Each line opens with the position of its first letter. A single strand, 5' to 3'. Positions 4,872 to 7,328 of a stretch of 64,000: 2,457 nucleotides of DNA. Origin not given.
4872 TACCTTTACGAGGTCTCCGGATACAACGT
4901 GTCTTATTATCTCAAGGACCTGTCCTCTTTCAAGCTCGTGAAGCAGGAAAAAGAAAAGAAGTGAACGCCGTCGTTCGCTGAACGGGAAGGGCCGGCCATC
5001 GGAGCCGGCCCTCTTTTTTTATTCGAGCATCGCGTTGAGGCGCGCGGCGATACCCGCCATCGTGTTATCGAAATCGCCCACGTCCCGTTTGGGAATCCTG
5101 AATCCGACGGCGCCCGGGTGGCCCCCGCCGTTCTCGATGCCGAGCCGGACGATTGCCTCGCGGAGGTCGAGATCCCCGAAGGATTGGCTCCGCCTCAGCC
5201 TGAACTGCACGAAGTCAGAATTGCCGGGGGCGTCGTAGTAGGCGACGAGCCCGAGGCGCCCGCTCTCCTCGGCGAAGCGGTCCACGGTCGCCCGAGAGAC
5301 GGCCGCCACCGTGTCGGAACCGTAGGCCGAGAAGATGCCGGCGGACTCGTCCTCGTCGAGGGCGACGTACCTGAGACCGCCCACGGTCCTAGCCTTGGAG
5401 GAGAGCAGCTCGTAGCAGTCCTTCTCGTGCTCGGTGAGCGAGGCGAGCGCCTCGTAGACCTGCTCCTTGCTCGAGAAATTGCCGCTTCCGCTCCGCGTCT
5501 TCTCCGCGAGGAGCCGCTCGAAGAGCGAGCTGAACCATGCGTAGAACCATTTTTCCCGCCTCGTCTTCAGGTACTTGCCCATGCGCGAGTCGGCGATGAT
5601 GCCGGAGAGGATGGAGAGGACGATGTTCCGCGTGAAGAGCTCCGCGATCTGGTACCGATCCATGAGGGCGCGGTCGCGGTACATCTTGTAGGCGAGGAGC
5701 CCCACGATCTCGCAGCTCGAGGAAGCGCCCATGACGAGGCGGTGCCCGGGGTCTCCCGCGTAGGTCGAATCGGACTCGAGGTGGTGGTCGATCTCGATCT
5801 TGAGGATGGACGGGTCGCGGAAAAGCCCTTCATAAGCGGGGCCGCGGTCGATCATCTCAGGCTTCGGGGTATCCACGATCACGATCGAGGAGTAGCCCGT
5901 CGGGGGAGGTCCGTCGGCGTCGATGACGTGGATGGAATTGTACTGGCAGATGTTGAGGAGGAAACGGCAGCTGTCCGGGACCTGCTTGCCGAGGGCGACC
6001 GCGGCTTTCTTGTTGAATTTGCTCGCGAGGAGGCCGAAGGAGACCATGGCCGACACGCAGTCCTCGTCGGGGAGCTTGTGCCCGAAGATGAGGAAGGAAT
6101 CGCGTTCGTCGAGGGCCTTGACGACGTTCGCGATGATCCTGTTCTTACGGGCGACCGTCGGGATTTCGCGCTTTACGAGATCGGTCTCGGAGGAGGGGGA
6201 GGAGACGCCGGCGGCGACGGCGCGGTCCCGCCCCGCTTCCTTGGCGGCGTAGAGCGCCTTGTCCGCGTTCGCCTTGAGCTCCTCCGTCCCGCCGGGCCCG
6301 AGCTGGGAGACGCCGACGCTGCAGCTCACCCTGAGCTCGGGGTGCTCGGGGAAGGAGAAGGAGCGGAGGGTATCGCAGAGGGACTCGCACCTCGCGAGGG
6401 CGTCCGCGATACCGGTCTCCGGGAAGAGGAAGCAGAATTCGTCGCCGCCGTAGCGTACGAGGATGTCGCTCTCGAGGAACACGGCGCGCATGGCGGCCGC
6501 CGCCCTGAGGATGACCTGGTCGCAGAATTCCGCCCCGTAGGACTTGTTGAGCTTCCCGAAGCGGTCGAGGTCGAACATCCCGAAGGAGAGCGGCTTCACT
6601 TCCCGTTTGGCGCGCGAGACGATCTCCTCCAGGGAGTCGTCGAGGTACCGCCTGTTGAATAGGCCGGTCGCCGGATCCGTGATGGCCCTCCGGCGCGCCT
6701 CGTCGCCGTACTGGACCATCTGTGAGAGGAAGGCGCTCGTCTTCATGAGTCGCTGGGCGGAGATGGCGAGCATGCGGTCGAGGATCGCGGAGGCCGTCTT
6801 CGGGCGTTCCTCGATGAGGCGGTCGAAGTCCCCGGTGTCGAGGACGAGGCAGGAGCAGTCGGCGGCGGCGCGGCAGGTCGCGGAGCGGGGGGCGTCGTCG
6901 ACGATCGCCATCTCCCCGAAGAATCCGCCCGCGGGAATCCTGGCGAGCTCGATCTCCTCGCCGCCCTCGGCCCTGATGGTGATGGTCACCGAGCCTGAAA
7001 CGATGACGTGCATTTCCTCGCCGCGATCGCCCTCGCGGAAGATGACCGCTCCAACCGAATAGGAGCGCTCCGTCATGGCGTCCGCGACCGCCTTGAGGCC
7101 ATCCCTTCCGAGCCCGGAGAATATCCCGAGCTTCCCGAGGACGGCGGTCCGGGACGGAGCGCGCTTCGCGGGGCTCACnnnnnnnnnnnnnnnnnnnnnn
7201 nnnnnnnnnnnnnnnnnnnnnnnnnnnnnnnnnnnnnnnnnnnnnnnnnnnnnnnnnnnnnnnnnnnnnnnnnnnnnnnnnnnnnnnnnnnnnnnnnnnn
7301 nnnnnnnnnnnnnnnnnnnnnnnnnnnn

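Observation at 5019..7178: Soluble cNMP-binding / intact GGDEF / complete DHH-DHHA1 three-domain protein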

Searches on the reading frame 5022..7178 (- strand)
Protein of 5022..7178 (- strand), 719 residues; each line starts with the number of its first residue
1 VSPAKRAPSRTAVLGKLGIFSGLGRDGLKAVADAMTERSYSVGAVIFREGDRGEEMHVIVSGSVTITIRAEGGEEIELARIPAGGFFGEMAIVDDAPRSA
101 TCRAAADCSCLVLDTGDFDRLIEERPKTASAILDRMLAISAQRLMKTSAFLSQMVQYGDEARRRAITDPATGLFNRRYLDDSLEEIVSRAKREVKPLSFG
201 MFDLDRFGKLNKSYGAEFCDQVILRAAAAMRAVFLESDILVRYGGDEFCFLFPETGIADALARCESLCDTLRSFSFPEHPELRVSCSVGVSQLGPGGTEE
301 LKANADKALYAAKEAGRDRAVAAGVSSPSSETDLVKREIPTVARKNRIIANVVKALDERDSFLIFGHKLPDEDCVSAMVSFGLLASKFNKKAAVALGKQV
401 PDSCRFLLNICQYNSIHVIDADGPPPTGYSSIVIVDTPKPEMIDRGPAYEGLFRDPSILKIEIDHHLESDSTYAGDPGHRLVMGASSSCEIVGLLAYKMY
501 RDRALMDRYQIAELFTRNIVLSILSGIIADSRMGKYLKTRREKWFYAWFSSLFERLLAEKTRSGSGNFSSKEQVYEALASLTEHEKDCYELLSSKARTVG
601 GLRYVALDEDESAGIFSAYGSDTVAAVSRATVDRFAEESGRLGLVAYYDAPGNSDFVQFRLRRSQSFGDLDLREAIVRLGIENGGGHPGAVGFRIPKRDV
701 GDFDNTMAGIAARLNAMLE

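Call 4: search_protein_families(library=pfam, proteins=[window:5022-7178:-], max_evalue=0.01)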
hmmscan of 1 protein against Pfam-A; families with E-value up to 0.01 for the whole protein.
window:5022-7178:- (719 aa): 4 families
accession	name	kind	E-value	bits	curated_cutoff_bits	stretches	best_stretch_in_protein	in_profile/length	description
PF00990.26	GGDEF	-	1.1e-31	110.3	23.8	1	165-319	1-161/161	Diguanylate cyclase, GGDEF domain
PF00027.35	cNMP_binding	-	7.9e-24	83.9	27.5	1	38-124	2-88/89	Cyclic nucleotide-binding domain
PF01368.27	DHH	-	6e-08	33.5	28.1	1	362-513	2-119/125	DHH family, N-terminal domain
PF02272.25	DHHA1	-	1.6e-05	25.8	25.9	1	617-706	6-95/102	DHHA1 domain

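Call 5: search_protein_families(library=ncbifam, proteins=[window:5022-7178:-], max_evalue=0.01)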
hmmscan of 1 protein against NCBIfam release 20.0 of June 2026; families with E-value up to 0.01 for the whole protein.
window:5022-7178:- (719 aa): 31 families (the best 25 are shown)
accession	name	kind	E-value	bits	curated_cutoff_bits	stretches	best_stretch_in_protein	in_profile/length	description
NF038266.1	diguan_SiaD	equivalog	2.2e-36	125.5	290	1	146-319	74-251/252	biofilm regulation diguanylate cyclase SiaD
TIGR00254.1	GGDEF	domain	1.8e-33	115.6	37.4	1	163-322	3-166/168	diguanylate cyclase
NF007135.0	PRK09581.1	equivalog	3.8e-32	111.7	474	1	162-323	289-455/457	PleD family two-component system response regulator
NF047654.1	DiguCycDgcRLepto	equivalog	8.9e-31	106.9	500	1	156-321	124-294/295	diguanylate cyclase DgcR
NF007380.0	PRK09894.1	equivalog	1.5e-27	96.8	256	1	152-323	115-287/296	diguanylate cyclase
NF051473.1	DigCycDgcsShew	equivalog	8.3e-26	91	400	1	151-318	122-286/291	diguanylate cyclase DgcS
NF011955.1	PRK15426.1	equivalog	3e-22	78.5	408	1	150-322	383-560/564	cellulose biosynthesis regulator diguanylate cyclase DgcQ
NF007599.0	PRK10245.1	equivalog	6.6e-21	74.2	402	1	167-321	212-368/371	diguanylate cyclase AdrA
NF007298.0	PRK09776.1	equivalog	1.7e-20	72.6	1135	1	164-320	683-842/1111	diguanylate cyclase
NF007423.1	PRK09966.1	equivalog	2.4e-20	72.8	325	1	153-313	227-390/390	diguanylate cyclase DgcN/YfiN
NF007474.0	PRK10060.1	equivalog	1.7e-19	69.5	782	1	162-319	234-391/663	cyclic di-GMP phosphodiesterase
NF045675.1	PhdiestaseDibA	equivalog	2.1e-19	69.4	980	1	158-318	196-359/623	phosphodiesterase DibA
NF040885.1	diguan_DgcJ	equivalog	3.5e-19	69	500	1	160-317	336-490/493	diguanylate cyclase DgcJ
NF041606.1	dguan_cyc_DgcA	equivalog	1.5e-18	66.9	370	1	165-321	178-337/340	diguanylate cyclase DgcA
NF053781.1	cdiGMPphdstlr2612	equivalog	6.1e-18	63.9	1600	1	142-316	817-995/1268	Tlr1612 family c-di-GMP phosphodiesterase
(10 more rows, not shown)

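Call 7: find_homologous_proteins(query=window:5022-7178:-, max_evalue=0.00001)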
Query window:5022-7178:- (719 aa): 695 proteins with E <= 0.00001 among 8000 candidates; the best 120 are listed.
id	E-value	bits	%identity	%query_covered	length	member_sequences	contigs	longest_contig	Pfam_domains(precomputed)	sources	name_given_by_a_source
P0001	0.0e+0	1600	100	100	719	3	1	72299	PF01368.28,PF00990.27,PF00027.36,PF02272.25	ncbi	-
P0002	7.8e-263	892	58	99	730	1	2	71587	PF01368.28,PF00990.27,PF00027.36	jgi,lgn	jgi:diguanylate cyclase (GGDEF)-like protein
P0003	6.5e-262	889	58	99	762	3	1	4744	PF01368.28,PF00990.27,PF00027.36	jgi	-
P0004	1.8e-261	888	58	99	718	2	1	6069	PF01368.28,PF00990.27,PF00027.36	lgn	-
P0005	1.6e-260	885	59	96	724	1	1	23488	PF01368.28,PF00990.27,PF00027.36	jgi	jgi:diguanylate cyclase (GGDEF)-like protein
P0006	1.9e-260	885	58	99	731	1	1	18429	PF01368.28,PF00990.27,PF00027.36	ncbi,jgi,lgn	jgi:diguanylate cyclase (GGDEF)-like protein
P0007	1.1e-259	882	58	98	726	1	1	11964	PF01368.28,PF00990.27,PF00027.36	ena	-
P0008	1.2e-259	882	59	98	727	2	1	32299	PF01368.28,PF00990.27,PF00027.36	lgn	-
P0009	1.7e-259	881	58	98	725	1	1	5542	PF01368.28,PF00990.27,PF00027.36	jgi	jgi:diguanylate cyclase (GGDEF)-like protein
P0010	1.7e-259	881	57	100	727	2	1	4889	PF01368.28,PF00990.27,PF00027.36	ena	-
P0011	2.4e-258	878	56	100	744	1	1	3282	PF01368.28,PF00990.27,PF00027.36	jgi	jgi:diguanylate cyclase (GGDEF)-like protein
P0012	6.9e-258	876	57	99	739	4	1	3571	PF01368.28,PF00990.27,PF00027.36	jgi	jgi:diguanylate cyclase (GGDEF)-like protein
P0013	1.7e-257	875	57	98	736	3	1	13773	PF01368.28,PF00990.27,PF00027.36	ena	-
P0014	7.8e-257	873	57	99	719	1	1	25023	PF01368.28,PF00990.27,PF00027.36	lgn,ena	-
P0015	8.0e-257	873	57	99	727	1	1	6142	PF01368.28,PF00990.27,PF00027.36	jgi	jgi:diguanylate cyclase (GGDEF)-like protein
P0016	2.6e-256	871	57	99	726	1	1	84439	PF01368.28,PF00990.27,PF00027.36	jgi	jgi:diguanylate cyclase (GGDEF)-like protein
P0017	3.0e-256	871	68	81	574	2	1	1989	PF01368.28,PF00990.27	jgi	jgi:diguanylate cyclase (GGDEF)-like protein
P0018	1.1e-255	869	56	100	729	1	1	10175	PF01368.28,PF00990.27,PF00027.36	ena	-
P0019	1.8e-255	868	56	100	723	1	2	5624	PF01368.28,PF00990.27,PF00027.36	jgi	jgi:diguanylate cyclase (GGDEF)-like protein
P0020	7.8e-255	866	56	99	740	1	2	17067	PF01368.28,PF00990.27,PF00027.36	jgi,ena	jgi:diguanylate cyclase (GGDEF)-like protein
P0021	9.8e-255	866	56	100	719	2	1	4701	PF01368.28,PF00990.27,PF00027.36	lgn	-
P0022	9.9e-255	866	57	99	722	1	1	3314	PF01368.28,PF00990.27,PF00027.36,PF02272.25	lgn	-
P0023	1.4e-254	865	57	100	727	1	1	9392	PF01368.28,PF00990.27,PF00027.36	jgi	jgi:diguanylate cyclase (GGDEF)-like protein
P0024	2.2e-254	865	57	98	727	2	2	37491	PF01368.28,PF00990.27,PF00027.36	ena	-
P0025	8.9e-254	863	57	99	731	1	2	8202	PF01368.28,PF00990.27,PF00027.36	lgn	-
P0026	9.9e-254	862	58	96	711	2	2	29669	PF01368.28,PF00990.27,PF00027.36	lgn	-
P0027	2.0e-253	861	56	99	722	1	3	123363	PF01368.28,PF00990.27,PF00027.36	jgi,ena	jgi:diguanylate cyclase (GGDEF)-like protein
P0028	3.2e-253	861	56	98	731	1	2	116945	PF01368.28,PF00990.27,PF00027.36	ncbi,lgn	-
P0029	3.6e-253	860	57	99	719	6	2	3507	PF01368.28,PF00990.27,PF00027.36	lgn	-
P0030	2.3e-252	858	56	99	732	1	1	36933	PF01368.28,PF00990.27,PF00027.36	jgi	jgi:diguanylate cyclase (GGDEF)-like protein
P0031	3.7e-252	857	57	99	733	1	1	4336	PF01368.28,PF00990.27,PF00027.36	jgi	jgi:diguanylate cyclase (GGDEF)-like protein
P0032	8.1e-252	856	56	98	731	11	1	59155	PF01368.28,PF00990.27,PF00027.36,PF02272.25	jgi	jgi:diguanylate cyclase (GGDEF)-like protein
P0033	3.1e-251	854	57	96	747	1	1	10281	PF01368.28,PF00990.27,PF00027.36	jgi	jgi:diguanylate cyclase (GGDEF)-like protein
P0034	2.3e-250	851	55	99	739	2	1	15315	PF01368.28,PF00990.27,PF00027.36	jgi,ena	-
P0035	3.3e-250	851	56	100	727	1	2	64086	PF01368.28,PF00990.27,PF00027.36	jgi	jgi:diguanylate cyclase (GGDEF)-like protein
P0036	1.7e-248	845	55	98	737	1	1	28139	PF01368.28,PF00990.27,PF00027.36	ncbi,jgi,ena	ncbi:MAG: diguanylate cyclase [Treponemataceae bacterium]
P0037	2.4e-248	845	57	98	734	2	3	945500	PF01368.28,PF00990.27,PF00027.36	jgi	jgi:diguanylate cyclase (GGDEF)-like protein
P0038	3.5e-248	844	55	99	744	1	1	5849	PF01368.28,PF00990.27,PF00027.36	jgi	jgi:diguanylate cyclase (GGDEF)-like protein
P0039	2.3e-247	841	56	99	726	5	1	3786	PF01368.28,PF00990.27,PF00027.36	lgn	-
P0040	6.3e-247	840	57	99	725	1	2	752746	PF01368.28,PF00990.27,PF00027.36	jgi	jgi:diguanylate cyclase (GGDEF)-like protein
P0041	3.9e-246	837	55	98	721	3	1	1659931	PF01368.28,PF00990.27,PF00027.36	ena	-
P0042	1.6e-243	829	56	95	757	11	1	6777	PF01368.28,PF00990.27,PF00027.36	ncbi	-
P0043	5.0e-243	827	54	100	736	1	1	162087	PF01368.28,PF00990.27,PF00027.36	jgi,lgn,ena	-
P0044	7.1e-242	823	56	95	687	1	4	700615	PF01368.28,PF00990.27,PF00027.36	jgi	jgi:diguanylate cyclase (GGDEF)-like protein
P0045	1.2e-241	822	55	98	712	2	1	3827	PF01368.28,PF00990.27,PF00027.36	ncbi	-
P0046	1.3e-239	816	55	99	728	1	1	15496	PF01368.28,PF00990.27,PF00027.36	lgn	-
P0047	2.0e-237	808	54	99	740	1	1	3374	PF01368.28,PF00990.27,PF00027.36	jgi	jgi:diguanylate cyclase (GGDEF)-like protein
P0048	3.5e-235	801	52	98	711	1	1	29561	PF01368.28,PF00990.27,PF00027.36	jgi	jgi:diguanylate cyclase (GGDEF)-like protein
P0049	3.8e-234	798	53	100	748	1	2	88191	PF01368.28,PF00990.27,PF00027.36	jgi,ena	jgi:diguanylate cyclase (GGDEF)-like protein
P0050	9.4e-234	796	53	100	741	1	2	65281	PF01368.28,PF00990.27,PF00027.36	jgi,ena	jgi:diguanylate cyclase (GGDEF)-like protein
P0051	4.5e-233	794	52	100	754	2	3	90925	PF01368.28,PF00990.27,PF00027.36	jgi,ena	jgi:diguanylate cyclase (GGDEF)-like protein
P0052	2.3e-231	788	51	98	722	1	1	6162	PF01368.28,PF00990.27,PF00027.36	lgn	-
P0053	7.4e-230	783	58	86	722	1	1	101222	PF01368.28,PF00990.27,PF00027.36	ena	-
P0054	5.0e-227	774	50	100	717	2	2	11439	PF01368.28,PF00990.27,PF00027.36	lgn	-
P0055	4.4e-226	771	51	98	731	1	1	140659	PF01368.28,PF00990.27,PF00027.36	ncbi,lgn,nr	ncbi:MAG: diguanylate cyclase [Spirochaetes bacterium]|nr:diguanylate cyclase [Spirochaetota bacteri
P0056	3.7e-220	751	49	98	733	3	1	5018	PF01368.28,PF00990.27,PF00027.36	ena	-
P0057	1.6e-218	746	49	97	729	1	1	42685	PF01368.28,PF00990.27,PF00027.36,PF02272.25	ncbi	-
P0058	1.3e-214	733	46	98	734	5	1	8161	PF01368.28,PF00990.27,PF00027.36,PF02272.25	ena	-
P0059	1.4e-214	733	47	99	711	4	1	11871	PF01368.28,PF00990.27,PF00027.36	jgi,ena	-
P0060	4.2e-214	731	58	82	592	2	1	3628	PF01368.28,PF00990.27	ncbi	ncbi:MAG: diguanylate cyclase, partial [Spirochaetota bacterium]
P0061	2.0e-212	726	58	79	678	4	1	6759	PF01368.28,PF00990.27,PF00027.36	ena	-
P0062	1.8e-211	723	47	98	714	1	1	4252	PF01368.28,PF00990.27,PF00027.36,PF02272.25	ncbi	ncbi:MAG: hypothetical protein Kow009_10630 [Spirochaetales bacterium]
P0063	1.7e-210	719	47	98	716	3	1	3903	PF01368.28,PF22335.2,PF00990.27,PF00027.36,PF02272.25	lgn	-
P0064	5.1e-210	718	46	98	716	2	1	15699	PF01368.28,PF00990.27,PF00027.36,PF02272.25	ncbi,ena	-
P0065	8.5e-210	717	49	97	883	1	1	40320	PF01368.28,PF12663.13,PF00990.27,PF00027.36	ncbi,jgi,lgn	jgi:diguanylate cyclase (GGDEF)-like protein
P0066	5.4e-206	705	47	98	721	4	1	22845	PF01368.28,PF00990.27,PF00027.36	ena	-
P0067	5.8e-206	704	46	98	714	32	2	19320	PF01368.28,PF00990.27,PF00027.36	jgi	jgi:diguanylate cyclase (GGDEF)-like protein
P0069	1.8e-201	690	46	98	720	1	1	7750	PF01368.28,PF22335.2,PF00990.27,PF00027.36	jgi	jgi:diguanylate cyclase (GGDEF)-like protein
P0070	5.4e-199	681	46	99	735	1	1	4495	PF01368.28,PF00990.27,PF00027.36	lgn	-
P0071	1.1e-198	680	46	96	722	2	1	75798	PF01368.28,PF00990.27,PF00027.36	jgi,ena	-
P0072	1.1e-197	677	46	98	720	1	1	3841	PF01368.28,PF00990.27,PF00027.36,PF02272.25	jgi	jgi:diguanylate cyclase (GGDEF)-like protein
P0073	4.0e-197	675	47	98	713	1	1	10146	PF01368.28,PF00990.27,PF00027.36,PF02272.25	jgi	jgi:diguanylate cyclase (GGDEF)-like protein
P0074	5.2e-196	672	44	98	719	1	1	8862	PF01368.28,PF00990.27,PF00027.36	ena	-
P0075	4.5e-195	669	46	96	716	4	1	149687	PF01368.28,PF00990.27,PF00027.36,PF02272.25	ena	-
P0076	1.4e-194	667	46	98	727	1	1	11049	PF01368.28,PF00990.27,PF00027.36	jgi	jgi:diguanylate cyclase (GGDEF)-like protein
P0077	5.7e-193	662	45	98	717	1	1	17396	PF01368.28,PF00990.27,PF00027.36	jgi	jgi:diguanylate cyclase (GGDEF)-like protein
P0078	1.5e-192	660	44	99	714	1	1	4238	PF01368.28,PF00990.27,PF00027.36,PF02272.25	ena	-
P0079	2.2e-192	660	44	99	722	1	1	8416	PF01368.28,PF00990.27,PF00027.36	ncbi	-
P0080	2.2e-192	660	45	98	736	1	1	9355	PF01368.28,PF00990.27,PF00027.36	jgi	jgi:diguanylate cyclase (GGDEF)-like protein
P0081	2.4e-192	659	44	98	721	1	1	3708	PF01368.28,PF00990.27,PF00027.36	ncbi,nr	ncbi:MAG: diguanylate cyclase [Spirochaetaceae bacterium]|nr:diguanylate cyclase [Spirochaetaceae ba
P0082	7.7e-192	658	45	98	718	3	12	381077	PF01368.28,PF00990.27,PF00027.36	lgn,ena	-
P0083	3.5e-191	656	45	97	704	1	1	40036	PF01368.28,PF00990.27,PF00027.36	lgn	-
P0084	1.8e-190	653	43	96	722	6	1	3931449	PF01368.28,PF00990.27,PF00027.36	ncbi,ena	-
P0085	5.8e-190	652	46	96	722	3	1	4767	PF01368.28,PF00990.27,PF00027.36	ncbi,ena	-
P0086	1.3e-189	650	45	98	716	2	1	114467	PF01368.28,PF00990.27,PF00027.36,PF02272.25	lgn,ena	-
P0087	2.4e-189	650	45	99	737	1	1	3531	PF01368.28,PF00990.27,PF00027.36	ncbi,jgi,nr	ncbi:MAG: diguanylate cyclase [Spirochaetales bacterium]|jgi:diguanylate cyclase (GGDEF)-like protei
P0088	6.0e-189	648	44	96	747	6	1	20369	PF01368.28,PF00990.27,PF00027.36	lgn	-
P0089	6.5e-189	648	49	85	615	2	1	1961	PF01368.28,PF00990.27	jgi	-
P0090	4.7e-188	645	42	98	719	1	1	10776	PF01368.28,PF00990.27,PF00027.36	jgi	jgi:diguanylate cyclase (GGDEF)-like protein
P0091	6.5e-188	645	44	95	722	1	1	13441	PF01368.28,PF00990.27,PF00027.36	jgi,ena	-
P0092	9.6e-188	644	44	97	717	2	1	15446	PF01368.28,PF00990.27,PF00027.36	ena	-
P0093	1.1e-187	644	45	99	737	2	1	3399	PF01368.28,PF00990.27,PF00027.36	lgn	-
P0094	1.3e-187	644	45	98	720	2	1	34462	PF01368.28,PF00990.27,PF00027.36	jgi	jgi:diguanylate cyclase (GGDEF)-like protein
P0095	1.7e-187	643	45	98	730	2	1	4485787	PF01368.28,PF00990.27,PF00027.36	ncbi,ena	-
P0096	3.8e-187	642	45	96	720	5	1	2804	PF01368.28,PF00990.27,PF00027.36,PF02272.25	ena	-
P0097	4.9e-187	642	43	98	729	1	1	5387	PF01368.28,PF00990.27,PF00027.36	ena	-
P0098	8.6e-187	641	44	98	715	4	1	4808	PF01368.28,PF00990.27,PF00027.36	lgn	-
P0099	1.3e-186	641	44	97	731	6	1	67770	PF01368.28,PF00990.27,PF00027.36,PF02272.25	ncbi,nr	ncbi:MAG: diguanylate cyclase [Spirochaetaceae bacterium]|nr:MAG: diguanylate cyclase [Spirochaetace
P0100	7.5e-186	638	44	96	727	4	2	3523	PF01368.28,PF00990.27,PF00027.36,PF02272.25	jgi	jgi:diguanylate cyclase (GGDEF)-like protein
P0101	1.7e-185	637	43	99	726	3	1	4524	PF01368.28,PF00990.27,PF00027.36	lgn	-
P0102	2.0e-185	637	42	100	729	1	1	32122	PF01368.28,PF00990.27,PF00027.36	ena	-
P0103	1.1e-184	634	44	99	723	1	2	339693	PF01368.28,PF00990.27,PF00027.36,PF02272.25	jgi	jgi:diguanylate cyclase (GGDEF)-like protein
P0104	1.2e-182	628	44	98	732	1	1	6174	PF01368.28,PF00990.27,PF00027.36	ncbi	-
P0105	1.7e-182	627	43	98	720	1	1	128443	PF01368.28,PF00990.27,PF00027.36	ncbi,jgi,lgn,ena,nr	ncbi:MAG: hypothetical protein B6241_03470 [Spirochaetaceae bacterium 4572_59]|nr:MAG: hypothetical 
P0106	4.5e-182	626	44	93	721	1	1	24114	PF01368.28,PF00990.27,PF00027.36,PF02272.25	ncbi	-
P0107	5.7e-182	625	42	98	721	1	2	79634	PF01368.28,PF00990.27,PF00027.36,PF02272.25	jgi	jgi:diguanylate cyclase (GGDEF)-like protein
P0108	1.2e-181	624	43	96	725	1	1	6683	PF01368.28,PF00990.27,PF00027.36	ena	-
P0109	1.5e-181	624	44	96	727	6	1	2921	PF01368.28,PF00990.27,PF00027.36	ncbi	-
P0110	3.9e-181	622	43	98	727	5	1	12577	PF01368.28,PF00990.27,PF00027.36,PF02272.25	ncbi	-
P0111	4.4e-181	622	44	97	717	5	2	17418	PF01368.28,PF00990.27,PF00027.36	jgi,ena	-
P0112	5.7e-181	622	42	98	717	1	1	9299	PF01368.28,PF00990.27,PF00027.36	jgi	jgi:diguanylate cyclase (GGDEF)-like protein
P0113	6.1e-181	622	44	96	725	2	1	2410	PF01368.28,PF00990.27,PF00027.36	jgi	jgi:diguanylate cyclase (GGDEF)-like protein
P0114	6.6e-181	622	42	99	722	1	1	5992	PF01368.28,PF00990.27,PF00027.36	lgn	-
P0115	6.6e-181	622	43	100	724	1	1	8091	PF01368.28,PF00990.27,PF00027.36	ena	-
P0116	2.0e-180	620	43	99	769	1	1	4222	PF01368.28,PF00990.27,PF00027.36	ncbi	-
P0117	2.2e-180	620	42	97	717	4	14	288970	PF01368.28,PF00990.27,PF00027.36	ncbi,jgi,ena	ncbi:MAG: diguanylate cyclase [Spirochaetia bacterium]|jgi:diguanylate cyclase (GGDEF)-like protein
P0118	2.4e-180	620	44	97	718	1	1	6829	PF01368.28,PF00990.27,PF00027.36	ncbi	ncbi:MAG: diguanylate cyclase [Spirochaetia bacterium]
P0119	1.1e-179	618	43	96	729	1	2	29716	PF01368.28,PF00990.27,PF00027.36,PF02272.25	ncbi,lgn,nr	ncbi:MAG: diguanylate cyclase [Spirochaetaceae bacterium]|nr:MAG: diguanylate cyclase [Spirochaetace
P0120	1.3e-179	617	43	96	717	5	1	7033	PF01368.28,PF00990.27,PF00027.36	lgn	-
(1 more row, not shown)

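Call 8: search_solved_structures(query=window:5022-7178:-, max_evalue=0.01, show_alignments=0)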
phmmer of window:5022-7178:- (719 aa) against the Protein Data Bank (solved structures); distinct sequences matched with E-value up to 0.01: 219 (the best 60 are shown).
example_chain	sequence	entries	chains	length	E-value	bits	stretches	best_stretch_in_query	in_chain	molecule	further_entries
9ya0_MA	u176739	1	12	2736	4.4e-30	108.3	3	18-123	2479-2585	PCR12, TGME49_219070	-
6zxm_A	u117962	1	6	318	9.6e-28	100.6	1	157-321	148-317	Putative GGDEF/response regulator receiver domain protein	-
6zxb_A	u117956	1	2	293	7.2e-27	97.7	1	157-321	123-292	Putative GGDEF/response regulator receiver domain protein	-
6zxc_A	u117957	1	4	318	9e-27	97.4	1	157-321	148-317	Putative GGDEF/response regulator receiver domain protein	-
5j3u_A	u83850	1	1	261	2.8e-23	85.8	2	11-122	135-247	Protein Kinase A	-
3j4q_B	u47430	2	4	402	6.5e-23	84.6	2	14-122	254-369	cAMP-dependent protein kinase type II-alpha regulatory subunit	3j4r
1w25_A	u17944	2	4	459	7.8e-23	84.4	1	150-322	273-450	STALKED-CELL DIFFERENTIATION CONTROLLING PROTEIN | RESPONSE REGULATOR PLED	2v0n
2wb4_A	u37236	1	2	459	7.9e-23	84.3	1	150-322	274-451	DIGUANYLATE CYCLASE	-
2qvs_B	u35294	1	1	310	8.6e-23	84.2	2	14-122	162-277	cAMP-dependent protein kinase type II-alpha regulatory subunit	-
9g86_A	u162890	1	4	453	9.7e-23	84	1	150-322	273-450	Response regulator PleD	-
9g85_A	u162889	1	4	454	9.8e-23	84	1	150-322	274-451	Response regulator PleD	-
7e6g_A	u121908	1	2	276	1.8e-22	83.2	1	150-325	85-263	Putative GGDEF domain protein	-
9d2f_b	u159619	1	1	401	2.3e-22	82.8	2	14-122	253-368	cAMP-dependent protein kinase type II-alpha regulatory subunit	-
5llw_B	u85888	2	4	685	5e-22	81.7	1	145-320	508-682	Diguanylate cyclase (GGDEF) domain-containing protein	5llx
6et7_A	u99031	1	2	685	1.2e-21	80.5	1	144-320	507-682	Diguanylate cyclase (GGDEF) domain-containing protein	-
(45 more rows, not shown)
